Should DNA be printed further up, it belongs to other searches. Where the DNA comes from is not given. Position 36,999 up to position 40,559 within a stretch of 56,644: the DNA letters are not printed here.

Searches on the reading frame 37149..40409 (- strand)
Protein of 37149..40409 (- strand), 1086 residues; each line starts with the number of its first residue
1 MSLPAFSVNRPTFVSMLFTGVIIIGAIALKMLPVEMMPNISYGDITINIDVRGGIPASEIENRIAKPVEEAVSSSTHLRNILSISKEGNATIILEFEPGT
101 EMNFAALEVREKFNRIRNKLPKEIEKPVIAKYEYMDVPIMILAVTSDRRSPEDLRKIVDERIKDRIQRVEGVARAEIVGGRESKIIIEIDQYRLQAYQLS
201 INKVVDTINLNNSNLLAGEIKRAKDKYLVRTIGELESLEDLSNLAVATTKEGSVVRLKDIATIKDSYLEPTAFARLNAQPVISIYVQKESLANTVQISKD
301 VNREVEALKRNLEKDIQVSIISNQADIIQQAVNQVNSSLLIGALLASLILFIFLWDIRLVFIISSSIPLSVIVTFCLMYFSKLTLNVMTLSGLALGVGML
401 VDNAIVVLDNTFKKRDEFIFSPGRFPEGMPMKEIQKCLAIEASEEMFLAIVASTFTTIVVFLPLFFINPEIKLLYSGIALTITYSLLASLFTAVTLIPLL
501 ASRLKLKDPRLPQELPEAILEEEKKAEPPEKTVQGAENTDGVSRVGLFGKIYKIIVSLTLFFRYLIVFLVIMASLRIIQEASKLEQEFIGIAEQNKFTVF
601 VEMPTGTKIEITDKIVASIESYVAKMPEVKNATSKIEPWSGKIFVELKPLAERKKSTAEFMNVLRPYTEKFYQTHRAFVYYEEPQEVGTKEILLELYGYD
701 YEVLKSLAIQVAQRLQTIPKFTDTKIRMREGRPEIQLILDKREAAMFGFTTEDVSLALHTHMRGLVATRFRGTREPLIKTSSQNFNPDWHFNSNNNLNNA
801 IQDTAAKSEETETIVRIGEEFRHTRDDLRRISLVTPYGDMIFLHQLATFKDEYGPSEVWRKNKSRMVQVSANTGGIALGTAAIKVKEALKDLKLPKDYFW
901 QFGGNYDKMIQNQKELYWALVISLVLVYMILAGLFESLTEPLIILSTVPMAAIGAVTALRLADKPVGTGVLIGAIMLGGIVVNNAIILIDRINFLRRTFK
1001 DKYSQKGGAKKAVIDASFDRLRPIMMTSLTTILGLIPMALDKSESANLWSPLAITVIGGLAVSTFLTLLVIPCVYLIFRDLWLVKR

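Call 21: search_protein_families(library=pfam, proteins=[window:37149-40409:-], max_evalue=0.01)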
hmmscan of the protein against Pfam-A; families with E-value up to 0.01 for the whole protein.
window:37149-40409:- (1086 aa): 2 families
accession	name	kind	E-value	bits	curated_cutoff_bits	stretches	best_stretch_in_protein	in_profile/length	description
PF00873.25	ACR_tran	-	1.1e-218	729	28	2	5-770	3-751/1021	AcrB/AcrD/AcrF family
PF03176.21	MMPL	-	8e-08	32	20.5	1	907-1076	136-300/333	MMPL family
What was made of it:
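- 37149..40409 (-): RND2: second RND permease, no tail, directly downstream. ACR_tran E 1.1e-218 (call 21).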
